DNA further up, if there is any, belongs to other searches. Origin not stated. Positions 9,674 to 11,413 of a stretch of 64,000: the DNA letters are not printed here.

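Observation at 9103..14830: Tandem-HTH MerR regulator + B12-radical SAM + ABC-2 exporter + MFS + GlsB: an unassigned membrane/lipid- or metabolite-modification cluster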

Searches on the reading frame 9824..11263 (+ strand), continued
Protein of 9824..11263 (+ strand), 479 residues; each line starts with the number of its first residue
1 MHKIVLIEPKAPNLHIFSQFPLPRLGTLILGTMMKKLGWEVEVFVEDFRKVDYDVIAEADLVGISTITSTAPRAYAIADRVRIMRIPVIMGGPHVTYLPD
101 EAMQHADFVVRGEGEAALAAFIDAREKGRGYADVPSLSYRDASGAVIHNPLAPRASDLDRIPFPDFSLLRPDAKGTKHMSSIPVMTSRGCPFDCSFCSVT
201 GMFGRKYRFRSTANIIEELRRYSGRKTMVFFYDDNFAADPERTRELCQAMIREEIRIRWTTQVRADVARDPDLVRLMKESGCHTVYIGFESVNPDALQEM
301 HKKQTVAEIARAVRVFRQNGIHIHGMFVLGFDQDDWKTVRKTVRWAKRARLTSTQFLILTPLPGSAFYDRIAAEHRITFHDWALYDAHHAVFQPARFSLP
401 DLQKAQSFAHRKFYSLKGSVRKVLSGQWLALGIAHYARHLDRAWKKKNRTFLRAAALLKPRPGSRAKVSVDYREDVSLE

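Call 29: find_encoding_contigs(protein=P0038, flank=8000, max_places=1)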
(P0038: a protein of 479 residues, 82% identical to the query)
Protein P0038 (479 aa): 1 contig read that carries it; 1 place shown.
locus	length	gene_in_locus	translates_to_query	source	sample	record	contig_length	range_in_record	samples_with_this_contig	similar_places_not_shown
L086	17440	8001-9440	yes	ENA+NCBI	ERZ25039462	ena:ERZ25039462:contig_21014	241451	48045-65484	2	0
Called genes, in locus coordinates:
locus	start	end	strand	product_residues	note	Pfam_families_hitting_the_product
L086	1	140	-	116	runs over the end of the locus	PF05199:GMC_oxred_C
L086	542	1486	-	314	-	PF00732:GMC_oxred_N (faint), PF01266:DAO (faint), PF07992:Pyr_redox_2 (faint), PF13450:NAD_binding_8 (weak)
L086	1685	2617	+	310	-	PF17131:TP_0789-like (weak)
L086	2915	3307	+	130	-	-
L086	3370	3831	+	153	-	-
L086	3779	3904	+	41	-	-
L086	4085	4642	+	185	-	-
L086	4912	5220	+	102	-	-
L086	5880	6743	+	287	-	-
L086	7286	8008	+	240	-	PF13411:MerR_1 (weak), PF28507:Rv1828_C (faint), PF00376:MerR, PF13411:MerR_1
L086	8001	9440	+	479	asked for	PF02310:B12-binding, PF04055:Radical_SAM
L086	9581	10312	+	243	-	PF00005:ABC_tran, PF13304:AAA_21 (weak)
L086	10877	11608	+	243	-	PF01061:ABC2_membrane (weak), PF12679:ABC2_membrane_2, PF12698:ABC2_membrane_3, PF12730:ABC2_membrane_4 (weak), PF13346:ABC2_membrane_5 (weak)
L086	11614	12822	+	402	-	PF07690:MFS_1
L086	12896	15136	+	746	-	PF19313:DUF5916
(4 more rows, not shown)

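Call 30: find_encoding_contigs(protein=P0056, flank=8000, max_places=1)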
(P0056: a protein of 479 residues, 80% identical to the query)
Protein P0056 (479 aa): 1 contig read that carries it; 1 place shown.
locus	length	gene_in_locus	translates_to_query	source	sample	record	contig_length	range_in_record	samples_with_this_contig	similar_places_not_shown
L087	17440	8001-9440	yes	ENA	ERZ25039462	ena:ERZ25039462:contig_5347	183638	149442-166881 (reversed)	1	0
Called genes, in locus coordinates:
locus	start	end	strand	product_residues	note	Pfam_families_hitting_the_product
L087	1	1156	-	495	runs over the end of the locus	PF12215:Glyco_hydr_116N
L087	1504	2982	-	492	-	PF00370:FGGY_N, PF02782:FGGY_C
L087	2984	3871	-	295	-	PF00561:Abhydrolase_1, PF12146:Hydrolase_4, PF12697:Abhydrolase_6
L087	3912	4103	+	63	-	-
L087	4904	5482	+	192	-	-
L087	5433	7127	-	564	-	PF00732:GMC_oxred_N (weak), PF05199:GMC_oxred_C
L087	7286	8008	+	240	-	PF01381:HTH_3 (faint), PF13411:MerR_1 (weak), PF28507:Rv1828_C (faint), PF00376:MerR, PF13411:MerR_1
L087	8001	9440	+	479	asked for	PF02310:B12-binding, PF04055:Radical_SAM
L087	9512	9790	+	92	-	PF00005:ABC_tran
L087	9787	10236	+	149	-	PF00005:ABC_tran, PF13304:AAA_21 (weak)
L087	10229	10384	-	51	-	-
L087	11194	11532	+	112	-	PF12698:ABC2_membrane_3 (weak)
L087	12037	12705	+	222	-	PF07690:MFS_1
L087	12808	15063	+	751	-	PF19313:DUF5916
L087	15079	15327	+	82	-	PF04226:Transgly_assoc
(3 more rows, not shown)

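Call 32: search_solved_structures(query=A1, max_evalue=0.001)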
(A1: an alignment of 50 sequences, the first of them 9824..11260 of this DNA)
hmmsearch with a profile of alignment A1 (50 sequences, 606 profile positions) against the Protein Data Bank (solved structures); distinct sequences matched with E-value up to 0.001: 7.
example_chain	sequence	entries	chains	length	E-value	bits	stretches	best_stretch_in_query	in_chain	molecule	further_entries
9ccb_A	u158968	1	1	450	1.1e-33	120.1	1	28-368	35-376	Radical SAM core domain-containing protein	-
6fd2_B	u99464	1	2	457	3.1e-30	108.7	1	151-402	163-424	Putative apramycin biosynthetic oxidoreductase 4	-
7kdx_A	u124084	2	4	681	1.2e-19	73.7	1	55-268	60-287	Methyltransferase TokK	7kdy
9n1b_A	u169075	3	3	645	1.2e-19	73.7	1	83-243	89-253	Radical SAM protein | Radical SAM enzyme CysS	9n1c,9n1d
5ul2_A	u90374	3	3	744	1.5e-19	73.4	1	20-321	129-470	OxsB protein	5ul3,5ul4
6wte_A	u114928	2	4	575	8.2e-16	61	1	174-340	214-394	B12-binding domain-containing protein | Tryptophan-C2-methyltransferase containing B12-binding domain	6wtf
4q37_A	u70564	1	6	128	0.00058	21.9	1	78-124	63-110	Radical SAM protein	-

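Call 36: search_protein_families(library=pfam, proteins=[P0246, P0247, P0248, P0253, P0257, P0265, P0350, P0323], max_evalue=0.001)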
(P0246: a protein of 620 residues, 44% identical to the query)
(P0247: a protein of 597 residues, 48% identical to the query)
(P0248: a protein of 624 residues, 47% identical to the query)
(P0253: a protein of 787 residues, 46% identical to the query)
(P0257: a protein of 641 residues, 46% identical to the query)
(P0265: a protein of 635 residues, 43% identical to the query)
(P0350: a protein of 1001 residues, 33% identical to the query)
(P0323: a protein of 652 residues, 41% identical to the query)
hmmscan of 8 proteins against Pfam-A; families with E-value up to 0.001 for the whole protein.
P0246 (620 aa): 3 families
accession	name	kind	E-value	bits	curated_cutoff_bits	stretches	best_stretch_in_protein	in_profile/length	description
PF04055.27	Radical_SAM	-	7.7e-22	78.7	29.5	1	187-347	3-166/166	Radical SAM superfamily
PF02310.24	B12-binding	-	1.7e-16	60.6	32.1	1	25-125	12-121/121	B12 binding domain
PF19864.5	Radical_SAM_N2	-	1.6e-05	24.8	29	1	85-132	82-129/151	Radical SAM proteins, N-terminal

P0247 (597 aa): 2 families
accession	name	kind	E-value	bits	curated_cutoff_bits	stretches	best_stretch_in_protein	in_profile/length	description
PF04055.27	Radical_SAM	-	9.5e-22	78.4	29.5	1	178-330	1-158/166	Radical SAM superfamily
PF02310.24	B12-binding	-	1.4e-15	57.6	32.1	1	23-120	14-120/121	B12 binding domain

P0248 (624 aa): 3 families
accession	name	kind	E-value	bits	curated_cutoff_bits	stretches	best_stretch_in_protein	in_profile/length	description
PF04055.27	Radical_SAM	-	4.2e-22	79.5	29.5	1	183-343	2-165/166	Radical SAM superfamily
PF02310.24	B12-binding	-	4.7e-20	72.1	32.1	1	22-123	12-120/121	B12 binding domain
PF19864.5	Radical_SAM_N2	-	0.00061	19.7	29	0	85-131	83-129/151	Radical SAM proteins, N-terminal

P0253 (787 aa): 4 families
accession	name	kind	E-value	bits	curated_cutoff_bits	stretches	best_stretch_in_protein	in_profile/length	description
PF04055.27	Radical_SAM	-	1.9e-21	77.4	29.5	1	181-331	1-159/166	Radical SAM superfamily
PF02310.24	B12-binding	-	5.3e-15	55.8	32.1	1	25-123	13-120/121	B12 binding domain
PF09989.15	DUF2229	-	1.9e-10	41.2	29.4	1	475-678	1-216/218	CoA enzyme activase uncharacterised domain (DUF2229)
PF19864.5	Radical_SAM_N2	-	8.8e-05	22.4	29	1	76-129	74-127/151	Radical SAM proteins, N-terminal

P0257 (641 aa): 4 families
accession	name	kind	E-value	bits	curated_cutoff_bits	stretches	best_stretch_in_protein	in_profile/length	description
PF04055.27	Radical_SAM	-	9e-19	68.7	29.5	1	184-343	2-166/166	Radical SAM superfamily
PF02310.24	B12-binding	-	7.2e-17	61.8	32.1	1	23-125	12-120/121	B12 binding domain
PF22570.1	LiaF-TM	-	7.3e-05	24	27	0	486-582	4-92/98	LiaF transmembrane domain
PF18917.5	LiaI-LiaF-like_TM1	-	0.00013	22.4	27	1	483-523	2-42/42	LiaI-LiaF-like transmembrane region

P0265 (635 aa): 2 families
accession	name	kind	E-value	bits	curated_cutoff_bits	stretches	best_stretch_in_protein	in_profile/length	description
PF04055.27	Radical_SAM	-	1.4e-17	64.8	29.5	1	181-335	3-161/166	Radical SAM superfamily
PF02310.24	B12-binding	-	5.8e-15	55.6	32.1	1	23-122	13-121/121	B12 binding domain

P0350 (1001 aa): 3 families
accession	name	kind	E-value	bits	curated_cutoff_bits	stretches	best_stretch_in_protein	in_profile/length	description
PF04055.27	Radical_SAM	-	6.8e-50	169.9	29.5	2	201-363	3-166/166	Radical SAM superfamily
PF02310.24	B12-binding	-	1.9e-28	99.1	32.1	2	20-128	11-120/121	B12 binding domain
PF19864.5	Radical_SAM_N2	-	1.2e-05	25.2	29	0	80-135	75-128/151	Radical SAM proteins, N-terminal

P0323 (652 aa): 2 families
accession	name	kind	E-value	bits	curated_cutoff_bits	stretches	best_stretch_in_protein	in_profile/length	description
PF04055.27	Radical_SAM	-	1.6e-15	58.1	29.5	1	197-340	5-150/166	Radical SAM superfamily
PF02310.24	B12-binding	-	4e-10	40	32.1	1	31-130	12-120/121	B12 binding domain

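Call 38: search_protein_families(library=pfam, proteins=[P0260, P0262, P0269, P0275, P0282, P0292, P0312, P0254, P0264, P0295], max_evalue=1)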
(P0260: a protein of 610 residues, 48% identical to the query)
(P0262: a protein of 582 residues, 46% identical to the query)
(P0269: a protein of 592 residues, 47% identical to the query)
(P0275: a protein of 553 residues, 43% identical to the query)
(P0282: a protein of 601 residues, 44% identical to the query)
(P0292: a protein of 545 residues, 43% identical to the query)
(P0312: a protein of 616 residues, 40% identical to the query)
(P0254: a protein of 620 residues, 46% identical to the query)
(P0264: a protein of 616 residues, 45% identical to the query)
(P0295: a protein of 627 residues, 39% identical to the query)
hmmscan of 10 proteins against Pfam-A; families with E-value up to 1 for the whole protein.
P0260 (610 aa): 6 families
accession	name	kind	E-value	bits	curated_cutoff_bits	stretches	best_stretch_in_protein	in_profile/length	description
PF04055.27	Radical_SAM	-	3.6e-22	79.7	29.5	1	180-331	2-160/166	Radical SAM superfamily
PF02310.24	B12-binding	-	7.4e-17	61.7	32.1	1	19-119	9-118/121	B12 binding domain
PF19238.5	Radical_SAM_2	-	3.5e-05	24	26.7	1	271-338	72-139/151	Radical SAM-like domain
PF13466.11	STAS_2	-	0.00019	22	29.2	1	509-578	1-68/80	STAS domain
PF19864.5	Radical_SAM_N2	-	0.0065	16.4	29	1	79-125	79-125/151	Radical SAM proteins, N-terminal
PF11181.13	YflT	-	0.15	13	26.2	1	299-341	8-50/99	Heat induced stress protein YflT domain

P0262 (582 aa): 5 families
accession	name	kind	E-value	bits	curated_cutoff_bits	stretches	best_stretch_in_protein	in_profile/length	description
PF04055.27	Radical_SAM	-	1.9e-21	77.4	29.5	1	175-318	3-152/166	Radical SAM superfamily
PF02310.24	B12-binding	-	3.4e-16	59.6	32.1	1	18-117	13-121/121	B12 binding domain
PF19864.5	Radical_SAM_N2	-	0.00011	22.1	29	1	77-121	82-126/151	Radical SAM proteins, N-terminal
PF13380.12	CoA_binding_2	-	0.19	12.7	22.8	0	56-90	5-37/116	CoA binding domain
PF13282.11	DUF4070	-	0.29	11.6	22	1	353-369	1-16/144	Domain of unknown function (DUF4070)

P0269 (592 aa): 8 families
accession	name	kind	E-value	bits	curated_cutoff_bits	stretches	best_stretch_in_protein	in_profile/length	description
PF04055.27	Radical_SAM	-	8e-23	81.9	29.5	1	181-339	3-165/166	Radical SAM superfamily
PF02310.24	B12-binding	-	1e-12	48.4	32.1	1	22-118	12-117/121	B12 binding domain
PF01261.30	AP_endonuc_2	-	0.0089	16.2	31.1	0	260-340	26-111/249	Xylose isomerase-like TIM barrel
PF19864.5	Radical_SAM_N2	-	0.028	14.3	29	1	85-126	85-126/151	Radical SAM proteins, N-terminal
PF15517.12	TBPIP_N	-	0.047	14.2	27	1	283-316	1-34/100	TBP-interacting protein N-terminus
PF19238.5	Radical_SAM_2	-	0.11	12.6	26.7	0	181-197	18-34/151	Radical SAM-like domain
PF24608.2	PDDEXK_15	-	0.21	11.9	27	0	229-271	56-99/164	Phage putative PDDEXK endonuclease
PF22780.1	HI0933_like_1st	-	0.25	11.6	27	1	509-569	101-161/165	HI0933-like protein barrel and H2TH domain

P0275 (553 aa): 5 families
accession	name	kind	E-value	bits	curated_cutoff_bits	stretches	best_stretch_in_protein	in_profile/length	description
PF04055.27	Radical_SAM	-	1.3e-18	68.1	29.5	1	181-342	1-166/166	Radical SAM superfamily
PF02310.24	B12-binding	-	9.2e-16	58.2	32.1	1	25-124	12-120/121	B12 binding domain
PF19864.5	Radical_SAM_N2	-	0.034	14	29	1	83-130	80-127/151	Radical SAM proteins, N-terminal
PF22785.1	Tc-R-P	-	0.035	15.1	27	1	482-538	44-101/106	Polymorphic toxin system, DSP-PTPase phosphatase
PF21996.1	HisZ-like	-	0.064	13.6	27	1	75-93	10-28/52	Histidyl-tRNA synthetase HisZ, C-terminal domain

P0282 (601 aa): 3 families
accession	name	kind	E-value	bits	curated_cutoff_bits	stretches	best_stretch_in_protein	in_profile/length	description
PF04055.27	Radical_SAM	-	3.7e-24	86.2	29.5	1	180-339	2-165/166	Radical SAM superfamily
PF02310.24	B12-binding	-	8.9e-13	48.6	32.1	1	19-117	9-116/121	B12 binding domain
PF19864.5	Radical_SAM_N2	-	0.08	12.8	29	1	86-127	86-127/151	Radical SAM proteins, N-terminal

P0292 (545 aa): 5 families
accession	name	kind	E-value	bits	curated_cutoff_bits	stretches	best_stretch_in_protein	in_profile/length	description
PF04055.27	Radical_SAM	-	8.4e-18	65.5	29.5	1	181-340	2-165/166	Radical SAM superfamily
PF02310.24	B12-binding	-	4.7e-15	55.9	32.1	1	18-120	9-120/121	B12 binding domain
PF19864.5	Radical_SAM_N2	-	4.4e-05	23.4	29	1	86-132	88-133/151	Radical SAM proteins, N-terminal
PF01740.26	STAS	-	0.0033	17.6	22.6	1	471-540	9-79/106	STAS domain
PF14551.11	MCM_N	-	0.11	13.4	24.9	0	490-528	22-56/95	MCM N-terminal domain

P0312 (616 aa): 6 families
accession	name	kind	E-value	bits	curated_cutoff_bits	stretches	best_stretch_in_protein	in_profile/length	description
PF04055.27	Radical_SAM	-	4.5e-22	79.4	29.5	1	192-354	2-165/166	Radical SAM superfamily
PF02310.24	B12-binding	-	2.1e-13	50.6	32.1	1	27-126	12-120/121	B12 binding domain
PF19864.5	Radical_SAM_N2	-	0.019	14.8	29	1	91-134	86-129/151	Radical SAM proteins, N-terminal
PF02347.22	GDC-P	-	0.039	13.2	26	1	86-104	256-274/429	Glycine cleavage system P-protein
PF13282.11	DUF4070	-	0.058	13.9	22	1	374-429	1-55/144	Domain of unknown function (DUF4070)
PF13277.11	YmdB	-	0.12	12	27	1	205-278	109-181/253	YmdB-like protein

P0254 (620 aa): 6 families
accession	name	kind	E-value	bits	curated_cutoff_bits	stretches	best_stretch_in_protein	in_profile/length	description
PF04055.27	Radical_SAM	-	3.3e-21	76.6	29.5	1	179-328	1-155/166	Radical SAM superfamily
PF02310.24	B12-binding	-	4.2e-13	49.6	32.1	1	20-118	11-118/121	B12 binding domain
PF09989.15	DUF2229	-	0.0003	20.9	29.4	1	474-613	1-154/218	CoA enzyme activase uncharacterised domain (DUF2229)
PF13282.11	DUF4070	-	0.015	15.8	22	1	360-430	1-67/144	Domain of unknown function (DUF4070)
PF19238.5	Radical_SAM_2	-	0.059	13.5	26.7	0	273-342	73-142/151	Radical SAM-like domain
PF19864.5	Radical_SAM_N2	-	0.16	11.9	29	1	78-127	79-128/151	Radical SAM proteins, N-terminal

P0264 (616 aa): 4 families
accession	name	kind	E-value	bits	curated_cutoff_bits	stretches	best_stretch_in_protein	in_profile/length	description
PF04055.27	Radical_SAM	-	2.3e-19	70.6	29.5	1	189-333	3-153/166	Radical SAM superfamily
PF02310.24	B12-binding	-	2.7e-14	53.5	32.1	1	27-124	14-120/121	B12 binding domain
PF19864.5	Radical_SAM_N2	-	0.0013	18.7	29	1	81-129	78-126/151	Radical SAM proteins, N-terminal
PF19238.5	Radical_SAM_2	-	0.047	13.8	26.7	0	288-350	81-143/151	Radical SAM-like domain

P0295 (627 aa): 5 families
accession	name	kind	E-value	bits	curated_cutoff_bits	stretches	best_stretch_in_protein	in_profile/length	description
PF04055.27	Radical_SAM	-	2.8e-20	73.6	29.5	1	188-348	3-165/166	Radical SAM superfamily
PF02310.24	B12-binding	-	3.6e-15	56.3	32.1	1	28-127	12-120/121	B12 binding domain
PF00857.26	Isochorismatase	-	0.034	14.7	27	0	69-119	19-73/175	Isochorismatase domain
PF19864.5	Radical_SAM_N2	-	0.066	13.1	29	1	89-134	83-128/151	Radical SAM proteins, N-terminal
PF04794.17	YdjC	-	0.17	12.2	29.7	0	386-403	117-134/266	YdjC-like protein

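Call 64: predict_structure(alignment_id=A1)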
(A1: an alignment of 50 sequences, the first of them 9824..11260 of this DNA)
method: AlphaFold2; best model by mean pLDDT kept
length: 479 residues; sequences in the alignment: 50
mean_pLDDT: 92.4   pTM: 0.90
mean pLDDT of the five models: 92.4, 92.4, 91.6, 90.9, 90.5
residues with pLDDT >= 90: 416; 70-90: 39; 50-70: 12; < 50: 12
segments of 3 or more residues with pLDDT < 50: 471-479
pLDDT, mean of each block of 10 residues (from residue 1): 95 85 94 97 95 97 98 98 98 98 98 95 94 97 97 94 93 74 95 90 93 97 88 94 98 96 96 98 97 93 93 97 97 95 96 96 95 94 95 93 96 94 91 93 93 85 51 39
secondary structure, 60 per line:
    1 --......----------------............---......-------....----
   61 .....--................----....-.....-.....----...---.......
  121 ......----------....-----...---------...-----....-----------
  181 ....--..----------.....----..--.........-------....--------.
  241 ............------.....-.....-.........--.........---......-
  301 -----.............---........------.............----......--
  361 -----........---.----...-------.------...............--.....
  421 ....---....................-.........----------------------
elements in order: E3-8 H25-36 E40-45 H53-56 E61-65 H68-83 E88-91 H93-97 H99-103 E108-110 H114-126 E137-140 E146-148 E181-184 H199-203 H212-220 E228-231 H240-252 E259-263 H265-269 H271-279 E282-290 H294-299 H306-318 E322-329 H336-348 E353-358 H366-373 H399-413 H416-424 H428-447 H449-457

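Call 67: fold_search(model_id=the predicted structure, library=pdb)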
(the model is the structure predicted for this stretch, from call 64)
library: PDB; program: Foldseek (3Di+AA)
matches with E <= 10: 1861; with E <= 0.001: 187
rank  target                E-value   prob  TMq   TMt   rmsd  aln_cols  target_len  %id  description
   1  9ccb                  2.8e-27  1.00  0.67  0.76   5.6       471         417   22  X-ray crystal structure of methyl-coenzyme M reductase glutamine methylase (MgmA) from Methanothermobacter marburgensis  (released 2025-01-01)
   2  6wte_A                1.4e-25  1.00  0.68  0.58   6.8       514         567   19  Structure of radical S-adenosylmethionine methyltransferase, TsrM, from Kitasatospora setae with cobalamin and [4Fe-4S (released 2020-12-23)
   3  6wte_B                4.8e-25  1.00  0.65  0.59   4.8       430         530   20  Structure of radical S-adenosylmethionine methyltransferase, TsrM, from Kitasatospora setae with cobalamin and [4Fe-4S (released 2020-12-23)
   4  6fd2_A                6.4e-25  1.00  0.70  0.74   6.3       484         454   18  Radical SAM 1,2-diol dehydratase AprD4 in complex with its substrate paromamine (released 2018-01-17)
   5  6wtf_A                7.3e-25  1.00  0.66  0.59   4.4       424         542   21  Structure of radical S-adenosylmethionine methyltransferase, TsrM, from Kitasatospora setae with tryptophan substrate  (released 2020-12-23)
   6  6fd2_B                1.0e-24  1.00  0.74  0.78   5.5       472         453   19  Radical SAM 1,2-diol dehydratase AprD4 in complex with its substrate paromamine (released 2018-01-17)
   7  6wtf_B                2.6e-24  1.00  0.67  0.60   5.9       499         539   19  Structure of radical S-adenosylmethionine methyltransferase, TsrM, from Kitasatospora setae with tryptophan substrate  (released 2020-12-23)
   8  9n1d                  4.6e-21  1.00  0.65  0.52   7.1       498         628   16  Crystal structure of CysS from Corallococcus sp. CA054B with 5'-deoxyadenosine and methionine bound (released 2026-01-28)
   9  9n1c                  4.9e-21  1.00  0.65  0.52   7.6       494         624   16  Crystal structure of CysS from Corallococcus sp. CA054B with 5'-deoxyadenosine, methionine, and pantetheinylated 3-ethox (released 2026-01-28)
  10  9n1b                  6.9e-21  1.00  0.67  0.53   6.6       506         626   16  Crystal structure of CysS from Corallococcus sp. CA054B with 5'-deoxyadenosine, methionine, and pantetheinylated 3-metho (released 2026-01-28)
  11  5ul4                  8.3e-21  1.00  0.69  0.47   8.1       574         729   15  Structure of Cobalamin-dependent S-adenosylmethionine radical enzyme OxsB with aqua-cobalamin and S-adenosylmethionine b (released 2017-04-19)
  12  5ul3                  2.3e-20  1.00  0.68  0.46   9.0       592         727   15  Structure of Cobalamin-dependent S-adenosylmethionine radical enzyme OxsB with aqua-cobalamin bound (released 2017-04-19)
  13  5ul2                  1.0e-19  1.00  0.69  0.47   8.1       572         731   16  Structure of Apo, SeMet-labeled Cobalamin-dependent S-adenosylmethionine radical enzyme OxsB (released 2017-04-19)
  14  7kdy_A                1.1e-18  1.00  0.63  0.48   8.5       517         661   18  Crystal structure of Streptomyces tokunonesis TokK with hydroxycobalamin, 5'-deoxyadenosine, methionine, and (2R)-pant (released 2022-01-12)
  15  7mjw_A                1.0e-15  1.00  0.56  0.60   5.1       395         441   15  Methylated MiaB in the complex with 5'-deoxyadenosine, methionine and RNA (released 2021-09-15)
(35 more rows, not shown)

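Call 74: search_protein_families(library=padloc, proteins=[window:9824-11263:+], max_evalue=0.001)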
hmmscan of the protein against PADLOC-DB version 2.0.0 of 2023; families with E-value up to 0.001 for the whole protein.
window:9824-11263:+ (479 aa): 1 family
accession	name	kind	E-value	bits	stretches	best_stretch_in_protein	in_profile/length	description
PDLC04689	PDC-M51A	-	1.2e-12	45.4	1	85-355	99-358/420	-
